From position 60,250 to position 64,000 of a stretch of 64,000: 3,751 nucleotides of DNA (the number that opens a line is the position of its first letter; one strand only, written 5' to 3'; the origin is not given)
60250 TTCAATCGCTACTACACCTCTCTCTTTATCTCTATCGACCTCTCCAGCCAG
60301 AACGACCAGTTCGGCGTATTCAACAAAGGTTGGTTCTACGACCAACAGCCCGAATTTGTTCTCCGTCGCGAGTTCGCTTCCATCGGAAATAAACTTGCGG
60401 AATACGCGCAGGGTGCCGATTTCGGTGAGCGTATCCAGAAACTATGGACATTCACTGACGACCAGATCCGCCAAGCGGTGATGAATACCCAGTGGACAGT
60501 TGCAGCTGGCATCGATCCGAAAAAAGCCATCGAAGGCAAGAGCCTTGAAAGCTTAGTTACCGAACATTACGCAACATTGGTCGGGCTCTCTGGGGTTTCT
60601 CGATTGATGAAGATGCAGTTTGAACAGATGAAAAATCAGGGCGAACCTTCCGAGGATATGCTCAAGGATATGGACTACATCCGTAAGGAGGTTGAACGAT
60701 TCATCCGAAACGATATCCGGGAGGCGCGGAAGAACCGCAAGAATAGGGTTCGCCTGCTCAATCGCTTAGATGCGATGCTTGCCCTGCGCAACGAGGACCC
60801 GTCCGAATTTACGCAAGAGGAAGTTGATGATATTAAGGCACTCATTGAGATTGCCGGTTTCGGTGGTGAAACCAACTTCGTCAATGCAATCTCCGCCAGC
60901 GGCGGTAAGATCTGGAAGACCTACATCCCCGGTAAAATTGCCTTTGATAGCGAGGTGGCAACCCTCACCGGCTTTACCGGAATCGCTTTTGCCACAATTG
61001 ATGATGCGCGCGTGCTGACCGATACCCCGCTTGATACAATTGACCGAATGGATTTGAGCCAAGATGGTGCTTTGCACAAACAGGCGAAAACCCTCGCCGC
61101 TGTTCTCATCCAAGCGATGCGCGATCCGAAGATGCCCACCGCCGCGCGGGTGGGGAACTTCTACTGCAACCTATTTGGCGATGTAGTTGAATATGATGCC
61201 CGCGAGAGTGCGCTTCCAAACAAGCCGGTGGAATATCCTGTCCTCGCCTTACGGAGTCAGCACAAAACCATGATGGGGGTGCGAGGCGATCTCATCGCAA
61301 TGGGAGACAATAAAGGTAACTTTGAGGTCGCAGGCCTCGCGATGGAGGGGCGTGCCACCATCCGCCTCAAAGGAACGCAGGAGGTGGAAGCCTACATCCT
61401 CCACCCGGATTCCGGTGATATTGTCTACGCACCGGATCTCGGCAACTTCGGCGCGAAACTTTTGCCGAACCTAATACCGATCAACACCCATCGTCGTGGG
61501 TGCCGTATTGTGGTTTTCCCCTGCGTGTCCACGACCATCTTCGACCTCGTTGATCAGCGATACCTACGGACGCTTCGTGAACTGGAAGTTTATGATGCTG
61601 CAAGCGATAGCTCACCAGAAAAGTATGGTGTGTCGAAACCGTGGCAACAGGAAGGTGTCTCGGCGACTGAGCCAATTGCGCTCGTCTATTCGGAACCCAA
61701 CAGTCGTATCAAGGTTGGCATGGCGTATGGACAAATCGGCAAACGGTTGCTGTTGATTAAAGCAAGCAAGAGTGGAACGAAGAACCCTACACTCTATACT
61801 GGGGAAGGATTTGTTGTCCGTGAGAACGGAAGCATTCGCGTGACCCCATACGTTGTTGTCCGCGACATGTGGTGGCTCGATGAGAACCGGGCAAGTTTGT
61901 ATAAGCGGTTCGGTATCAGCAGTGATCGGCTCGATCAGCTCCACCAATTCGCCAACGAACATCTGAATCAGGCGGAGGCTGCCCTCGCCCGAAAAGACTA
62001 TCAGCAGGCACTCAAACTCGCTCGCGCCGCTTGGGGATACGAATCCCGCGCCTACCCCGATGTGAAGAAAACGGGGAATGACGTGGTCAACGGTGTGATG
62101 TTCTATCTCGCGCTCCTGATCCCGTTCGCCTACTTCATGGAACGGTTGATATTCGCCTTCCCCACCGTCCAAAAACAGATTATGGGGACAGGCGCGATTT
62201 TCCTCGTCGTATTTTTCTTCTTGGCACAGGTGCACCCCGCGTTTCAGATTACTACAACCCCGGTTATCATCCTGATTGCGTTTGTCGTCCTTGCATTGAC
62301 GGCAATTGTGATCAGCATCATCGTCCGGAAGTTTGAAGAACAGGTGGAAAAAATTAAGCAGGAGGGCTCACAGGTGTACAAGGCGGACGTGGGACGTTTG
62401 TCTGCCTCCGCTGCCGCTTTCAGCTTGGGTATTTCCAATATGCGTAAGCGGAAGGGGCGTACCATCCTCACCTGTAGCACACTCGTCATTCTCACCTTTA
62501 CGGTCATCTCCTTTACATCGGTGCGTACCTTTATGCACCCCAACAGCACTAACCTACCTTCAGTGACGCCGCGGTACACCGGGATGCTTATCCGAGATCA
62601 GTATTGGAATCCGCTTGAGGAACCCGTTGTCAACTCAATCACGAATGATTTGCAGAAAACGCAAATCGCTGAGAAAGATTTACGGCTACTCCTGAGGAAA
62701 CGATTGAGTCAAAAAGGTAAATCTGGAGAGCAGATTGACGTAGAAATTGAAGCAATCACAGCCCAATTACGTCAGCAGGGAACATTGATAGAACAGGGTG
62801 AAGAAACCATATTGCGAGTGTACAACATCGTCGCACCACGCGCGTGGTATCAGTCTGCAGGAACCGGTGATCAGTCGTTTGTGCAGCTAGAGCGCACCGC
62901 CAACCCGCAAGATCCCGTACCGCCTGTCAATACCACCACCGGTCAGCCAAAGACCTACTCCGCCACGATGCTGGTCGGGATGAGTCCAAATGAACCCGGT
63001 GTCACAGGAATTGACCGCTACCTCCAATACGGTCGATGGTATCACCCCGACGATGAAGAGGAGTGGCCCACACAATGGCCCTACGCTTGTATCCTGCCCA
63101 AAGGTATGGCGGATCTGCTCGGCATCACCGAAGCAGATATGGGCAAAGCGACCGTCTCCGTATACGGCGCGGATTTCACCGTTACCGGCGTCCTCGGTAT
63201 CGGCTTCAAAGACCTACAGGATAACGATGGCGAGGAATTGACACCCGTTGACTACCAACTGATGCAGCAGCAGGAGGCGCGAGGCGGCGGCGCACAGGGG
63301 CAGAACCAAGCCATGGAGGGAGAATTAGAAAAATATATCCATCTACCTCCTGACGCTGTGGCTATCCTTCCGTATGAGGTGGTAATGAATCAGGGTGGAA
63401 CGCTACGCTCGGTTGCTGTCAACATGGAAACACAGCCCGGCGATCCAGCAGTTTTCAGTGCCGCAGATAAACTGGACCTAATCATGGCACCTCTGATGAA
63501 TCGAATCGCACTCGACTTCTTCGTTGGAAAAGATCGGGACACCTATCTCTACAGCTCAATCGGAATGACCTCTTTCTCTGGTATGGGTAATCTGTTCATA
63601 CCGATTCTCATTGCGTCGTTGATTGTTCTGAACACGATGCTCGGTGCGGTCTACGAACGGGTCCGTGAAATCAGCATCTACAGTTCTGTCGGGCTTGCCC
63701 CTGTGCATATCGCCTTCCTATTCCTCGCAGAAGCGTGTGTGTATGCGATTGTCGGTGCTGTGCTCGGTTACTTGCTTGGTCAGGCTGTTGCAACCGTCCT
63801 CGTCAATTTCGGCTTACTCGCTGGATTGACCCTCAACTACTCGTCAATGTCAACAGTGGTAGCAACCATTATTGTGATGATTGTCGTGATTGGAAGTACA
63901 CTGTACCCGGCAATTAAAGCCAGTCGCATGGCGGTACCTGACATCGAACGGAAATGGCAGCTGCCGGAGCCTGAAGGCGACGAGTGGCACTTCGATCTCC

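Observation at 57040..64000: Giant open reading frame missing from the ORF track: LysM, M28-like peptidase, a long coiled coil and an FtsX/MacB permease fused in one polypeptide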

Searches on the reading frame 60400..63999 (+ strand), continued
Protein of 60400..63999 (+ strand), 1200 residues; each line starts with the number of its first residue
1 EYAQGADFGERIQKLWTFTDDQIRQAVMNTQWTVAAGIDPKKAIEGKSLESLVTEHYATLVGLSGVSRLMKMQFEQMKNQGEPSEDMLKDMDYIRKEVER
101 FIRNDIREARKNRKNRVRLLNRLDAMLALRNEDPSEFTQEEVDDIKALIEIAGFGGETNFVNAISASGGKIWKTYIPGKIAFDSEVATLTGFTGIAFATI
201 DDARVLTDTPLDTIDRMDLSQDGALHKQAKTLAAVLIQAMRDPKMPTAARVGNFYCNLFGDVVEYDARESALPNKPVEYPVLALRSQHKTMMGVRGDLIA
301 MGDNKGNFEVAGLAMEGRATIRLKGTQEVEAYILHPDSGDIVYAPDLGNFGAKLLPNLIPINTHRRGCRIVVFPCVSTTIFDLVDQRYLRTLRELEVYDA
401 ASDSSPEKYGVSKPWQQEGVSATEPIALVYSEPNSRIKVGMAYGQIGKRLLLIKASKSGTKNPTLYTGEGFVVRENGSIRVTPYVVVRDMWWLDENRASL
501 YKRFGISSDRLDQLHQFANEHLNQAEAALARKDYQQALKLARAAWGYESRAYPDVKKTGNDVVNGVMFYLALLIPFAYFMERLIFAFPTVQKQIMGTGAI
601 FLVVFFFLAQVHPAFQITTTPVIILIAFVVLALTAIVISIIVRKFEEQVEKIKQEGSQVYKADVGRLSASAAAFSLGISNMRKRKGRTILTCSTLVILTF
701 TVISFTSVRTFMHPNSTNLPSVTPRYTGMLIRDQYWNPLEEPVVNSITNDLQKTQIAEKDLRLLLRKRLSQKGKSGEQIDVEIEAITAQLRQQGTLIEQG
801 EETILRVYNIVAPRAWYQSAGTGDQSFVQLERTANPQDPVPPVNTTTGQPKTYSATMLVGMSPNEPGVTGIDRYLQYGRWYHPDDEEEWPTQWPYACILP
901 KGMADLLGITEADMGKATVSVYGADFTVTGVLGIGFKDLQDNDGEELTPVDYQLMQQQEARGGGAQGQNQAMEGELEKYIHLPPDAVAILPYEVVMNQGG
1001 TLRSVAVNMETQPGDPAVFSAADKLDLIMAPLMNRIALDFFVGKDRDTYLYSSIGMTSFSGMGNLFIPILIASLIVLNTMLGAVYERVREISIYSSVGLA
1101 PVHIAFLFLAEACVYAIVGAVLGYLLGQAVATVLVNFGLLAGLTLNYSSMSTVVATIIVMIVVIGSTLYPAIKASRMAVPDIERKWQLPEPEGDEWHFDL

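Call 117: list_cluster_members(proteins=[P0129, P0133, P0136, P0157, P0173, P0180, P0187, P0219, P0256, P0261])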
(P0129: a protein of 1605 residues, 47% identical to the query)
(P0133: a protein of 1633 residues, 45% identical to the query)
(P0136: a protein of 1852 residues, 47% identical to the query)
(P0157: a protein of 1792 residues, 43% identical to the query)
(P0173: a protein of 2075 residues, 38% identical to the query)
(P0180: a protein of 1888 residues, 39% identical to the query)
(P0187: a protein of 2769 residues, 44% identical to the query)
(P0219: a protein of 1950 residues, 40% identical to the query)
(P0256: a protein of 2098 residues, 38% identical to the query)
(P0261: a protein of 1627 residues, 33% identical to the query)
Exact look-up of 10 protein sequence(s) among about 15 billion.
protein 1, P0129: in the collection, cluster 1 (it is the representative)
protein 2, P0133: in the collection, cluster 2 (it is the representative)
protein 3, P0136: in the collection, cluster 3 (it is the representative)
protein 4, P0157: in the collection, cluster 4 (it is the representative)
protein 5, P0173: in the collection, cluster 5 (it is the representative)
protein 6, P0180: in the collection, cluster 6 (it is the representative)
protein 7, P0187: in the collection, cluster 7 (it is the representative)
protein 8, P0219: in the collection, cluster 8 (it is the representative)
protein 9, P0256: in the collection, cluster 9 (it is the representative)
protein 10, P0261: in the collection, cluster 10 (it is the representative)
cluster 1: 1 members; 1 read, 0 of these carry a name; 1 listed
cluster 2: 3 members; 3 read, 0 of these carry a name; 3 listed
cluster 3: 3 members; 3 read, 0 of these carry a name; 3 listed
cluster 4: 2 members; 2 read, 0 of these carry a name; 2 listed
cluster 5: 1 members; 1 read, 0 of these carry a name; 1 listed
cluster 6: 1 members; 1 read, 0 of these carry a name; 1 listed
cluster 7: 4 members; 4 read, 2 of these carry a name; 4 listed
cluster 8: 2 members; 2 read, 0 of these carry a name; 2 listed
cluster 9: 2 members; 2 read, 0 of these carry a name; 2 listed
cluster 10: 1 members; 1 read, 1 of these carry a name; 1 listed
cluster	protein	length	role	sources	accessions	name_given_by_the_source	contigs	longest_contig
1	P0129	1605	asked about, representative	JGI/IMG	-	-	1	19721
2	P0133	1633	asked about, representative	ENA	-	-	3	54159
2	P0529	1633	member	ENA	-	-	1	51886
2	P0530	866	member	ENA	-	-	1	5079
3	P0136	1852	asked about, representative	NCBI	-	-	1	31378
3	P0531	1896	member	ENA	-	-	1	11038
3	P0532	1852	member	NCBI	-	-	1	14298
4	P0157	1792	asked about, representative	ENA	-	-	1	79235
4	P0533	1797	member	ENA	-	-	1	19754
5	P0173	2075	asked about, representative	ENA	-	-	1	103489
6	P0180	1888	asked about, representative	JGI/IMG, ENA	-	-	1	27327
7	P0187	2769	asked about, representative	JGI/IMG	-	-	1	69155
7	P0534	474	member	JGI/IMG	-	hypothetical protein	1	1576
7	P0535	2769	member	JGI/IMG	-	hypothetical protein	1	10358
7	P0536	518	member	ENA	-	-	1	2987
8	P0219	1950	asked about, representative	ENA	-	-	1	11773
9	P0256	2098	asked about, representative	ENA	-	-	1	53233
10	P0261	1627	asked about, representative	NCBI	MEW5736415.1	MAG: FtsX-like permease family protein [Thermodesulfobacteriota bacterium]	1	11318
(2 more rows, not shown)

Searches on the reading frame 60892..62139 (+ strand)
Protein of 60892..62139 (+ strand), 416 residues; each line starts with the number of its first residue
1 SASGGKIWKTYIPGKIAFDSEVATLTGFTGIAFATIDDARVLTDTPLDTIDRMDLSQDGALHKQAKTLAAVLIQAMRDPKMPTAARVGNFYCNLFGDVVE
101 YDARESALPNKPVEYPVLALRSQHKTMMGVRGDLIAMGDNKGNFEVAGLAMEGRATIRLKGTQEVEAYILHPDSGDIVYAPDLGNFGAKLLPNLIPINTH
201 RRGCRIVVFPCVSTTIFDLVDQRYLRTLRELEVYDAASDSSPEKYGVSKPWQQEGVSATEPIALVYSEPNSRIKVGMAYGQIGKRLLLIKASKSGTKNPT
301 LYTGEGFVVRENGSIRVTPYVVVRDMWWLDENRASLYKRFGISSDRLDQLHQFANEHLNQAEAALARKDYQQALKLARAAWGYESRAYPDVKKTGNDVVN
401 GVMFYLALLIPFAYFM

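Call 25: search_protein_families(library=pfam, proteins=[window:60892-62139:+], max_evalue=10)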
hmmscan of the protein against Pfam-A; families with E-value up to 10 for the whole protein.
seq(416 aa): 2 families
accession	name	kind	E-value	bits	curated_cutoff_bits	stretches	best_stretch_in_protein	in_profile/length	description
PF25633.1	Anula_coat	-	0.053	13.8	27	1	175-225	132-182/217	Anulavirus coat protein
PF14346.11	DUF4398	-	0.25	12.3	27.9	1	352-380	27-55/78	Domain of unknown function (DUF4398)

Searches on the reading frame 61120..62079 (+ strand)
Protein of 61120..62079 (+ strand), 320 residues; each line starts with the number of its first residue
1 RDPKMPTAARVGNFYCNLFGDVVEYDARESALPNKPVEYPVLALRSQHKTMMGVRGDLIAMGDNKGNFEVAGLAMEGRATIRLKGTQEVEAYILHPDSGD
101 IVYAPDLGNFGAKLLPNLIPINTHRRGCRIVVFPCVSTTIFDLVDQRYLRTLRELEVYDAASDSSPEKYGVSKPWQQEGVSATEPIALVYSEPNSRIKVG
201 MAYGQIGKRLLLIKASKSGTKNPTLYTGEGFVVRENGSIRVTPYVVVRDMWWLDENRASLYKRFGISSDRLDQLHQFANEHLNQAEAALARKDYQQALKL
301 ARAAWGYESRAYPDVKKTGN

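Call 110: search_solved_structures(query=window:61120-62079:+, max_evalue=10)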
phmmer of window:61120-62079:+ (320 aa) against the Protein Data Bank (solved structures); distinct sequences matched with E-value up to 10: 0.
